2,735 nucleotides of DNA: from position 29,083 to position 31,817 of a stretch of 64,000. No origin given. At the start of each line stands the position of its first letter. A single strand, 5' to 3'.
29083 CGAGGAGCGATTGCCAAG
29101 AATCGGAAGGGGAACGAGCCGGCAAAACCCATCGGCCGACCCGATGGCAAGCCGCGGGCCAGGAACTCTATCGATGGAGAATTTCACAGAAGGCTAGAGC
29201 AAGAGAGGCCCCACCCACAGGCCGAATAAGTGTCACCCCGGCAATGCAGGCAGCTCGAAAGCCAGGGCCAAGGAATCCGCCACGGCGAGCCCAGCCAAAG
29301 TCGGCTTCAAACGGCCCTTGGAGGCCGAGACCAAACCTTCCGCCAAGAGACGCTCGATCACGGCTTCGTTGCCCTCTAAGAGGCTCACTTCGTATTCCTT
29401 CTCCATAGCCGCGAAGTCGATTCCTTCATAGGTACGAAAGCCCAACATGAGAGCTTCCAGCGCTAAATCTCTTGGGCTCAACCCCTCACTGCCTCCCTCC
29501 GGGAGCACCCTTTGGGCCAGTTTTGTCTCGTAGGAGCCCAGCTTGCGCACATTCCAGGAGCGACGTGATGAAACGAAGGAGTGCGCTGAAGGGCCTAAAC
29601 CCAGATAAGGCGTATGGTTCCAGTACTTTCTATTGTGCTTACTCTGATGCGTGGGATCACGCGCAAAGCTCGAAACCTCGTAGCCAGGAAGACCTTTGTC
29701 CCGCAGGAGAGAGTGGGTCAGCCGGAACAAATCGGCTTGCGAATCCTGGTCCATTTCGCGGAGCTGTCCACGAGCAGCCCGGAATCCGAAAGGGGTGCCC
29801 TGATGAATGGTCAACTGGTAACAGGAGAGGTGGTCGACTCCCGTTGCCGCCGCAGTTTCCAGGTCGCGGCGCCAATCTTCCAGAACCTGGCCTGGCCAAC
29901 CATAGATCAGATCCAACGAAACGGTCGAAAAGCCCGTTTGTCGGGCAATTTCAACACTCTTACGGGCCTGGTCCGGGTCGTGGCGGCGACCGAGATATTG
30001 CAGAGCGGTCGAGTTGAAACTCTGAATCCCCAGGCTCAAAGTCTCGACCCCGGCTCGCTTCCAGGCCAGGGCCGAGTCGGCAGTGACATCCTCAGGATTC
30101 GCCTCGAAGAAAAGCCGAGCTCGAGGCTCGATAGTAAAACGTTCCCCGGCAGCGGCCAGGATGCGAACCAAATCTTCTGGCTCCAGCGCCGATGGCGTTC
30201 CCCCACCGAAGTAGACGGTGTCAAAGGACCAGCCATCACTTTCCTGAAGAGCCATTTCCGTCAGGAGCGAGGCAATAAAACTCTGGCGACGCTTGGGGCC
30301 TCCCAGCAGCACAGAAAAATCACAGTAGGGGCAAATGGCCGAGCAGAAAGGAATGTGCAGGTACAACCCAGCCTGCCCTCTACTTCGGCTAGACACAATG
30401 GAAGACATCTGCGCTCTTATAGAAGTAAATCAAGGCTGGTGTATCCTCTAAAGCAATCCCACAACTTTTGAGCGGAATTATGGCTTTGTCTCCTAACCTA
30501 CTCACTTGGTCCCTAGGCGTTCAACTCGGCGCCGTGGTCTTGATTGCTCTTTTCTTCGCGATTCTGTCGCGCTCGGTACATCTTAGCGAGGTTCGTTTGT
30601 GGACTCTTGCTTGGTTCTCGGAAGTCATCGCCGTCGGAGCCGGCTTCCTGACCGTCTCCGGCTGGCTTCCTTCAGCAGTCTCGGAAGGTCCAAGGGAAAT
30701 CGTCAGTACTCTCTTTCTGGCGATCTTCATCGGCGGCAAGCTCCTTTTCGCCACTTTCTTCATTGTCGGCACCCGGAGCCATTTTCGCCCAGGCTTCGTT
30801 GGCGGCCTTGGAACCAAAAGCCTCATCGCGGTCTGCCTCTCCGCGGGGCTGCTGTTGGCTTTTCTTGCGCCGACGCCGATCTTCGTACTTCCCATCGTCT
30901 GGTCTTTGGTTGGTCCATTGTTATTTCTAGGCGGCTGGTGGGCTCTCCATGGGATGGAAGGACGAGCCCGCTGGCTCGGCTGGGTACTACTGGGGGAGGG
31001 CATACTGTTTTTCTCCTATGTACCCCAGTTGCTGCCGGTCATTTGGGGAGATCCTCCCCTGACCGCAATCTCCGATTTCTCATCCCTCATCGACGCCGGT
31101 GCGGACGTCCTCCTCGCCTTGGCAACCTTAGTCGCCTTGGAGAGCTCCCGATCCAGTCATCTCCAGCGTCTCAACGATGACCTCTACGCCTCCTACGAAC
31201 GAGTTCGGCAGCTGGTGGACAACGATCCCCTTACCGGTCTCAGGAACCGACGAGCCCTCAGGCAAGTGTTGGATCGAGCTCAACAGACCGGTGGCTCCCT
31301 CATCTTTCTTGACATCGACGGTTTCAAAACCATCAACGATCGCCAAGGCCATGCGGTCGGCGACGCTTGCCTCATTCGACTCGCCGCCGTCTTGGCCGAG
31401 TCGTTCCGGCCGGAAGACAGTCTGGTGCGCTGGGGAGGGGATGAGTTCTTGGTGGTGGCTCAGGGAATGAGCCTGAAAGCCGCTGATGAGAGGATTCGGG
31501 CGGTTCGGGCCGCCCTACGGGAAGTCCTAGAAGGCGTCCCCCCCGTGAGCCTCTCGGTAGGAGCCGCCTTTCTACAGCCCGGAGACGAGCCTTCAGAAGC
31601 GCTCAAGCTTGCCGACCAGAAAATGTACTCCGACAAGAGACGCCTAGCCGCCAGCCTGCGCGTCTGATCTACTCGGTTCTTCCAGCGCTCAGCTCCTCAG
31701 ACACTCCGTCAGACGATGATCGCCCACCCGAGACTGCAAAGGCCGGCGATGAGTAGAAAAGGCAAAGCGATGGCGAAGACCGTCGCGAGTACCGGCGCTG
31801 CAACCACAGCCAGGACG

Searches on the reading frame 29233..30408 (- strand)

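Call 84: search_protein_families(library=pfam, proteins=[window:29233-30408:-], max_evalue=0.00001)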
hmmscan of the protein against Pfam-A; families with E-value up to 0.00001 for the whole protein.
window:29233-30408:- (391 aa): 2 families
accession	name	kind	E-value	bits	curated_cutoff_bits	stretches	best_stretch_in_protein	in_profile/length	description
PF04055.27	Radical_SAM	-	3.1e-22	79.9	29.5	1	17-184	2-164/166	Radical SAM superfamily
PF06969.22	HemN_C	-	9.4e-13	48.5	24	1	310-375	1-66/67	HemN C-terminal domain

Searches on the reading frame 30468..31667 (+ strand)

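Call 84: search_protein_families(library=pfam, proteins=[window:30468-31667:+], max_evalue=0.00001)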
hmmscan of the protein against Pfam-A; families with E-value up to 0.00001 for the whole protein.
window:30468-31667:+ (399 aa): 1 family
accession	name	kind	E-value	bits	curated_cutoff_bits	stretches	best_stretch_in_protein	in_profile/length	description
PF00990.26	GGDEF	-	2.5e-33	115.5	23.8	1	252-392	3-157/161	Diguanylate cyclase, GGDEF domain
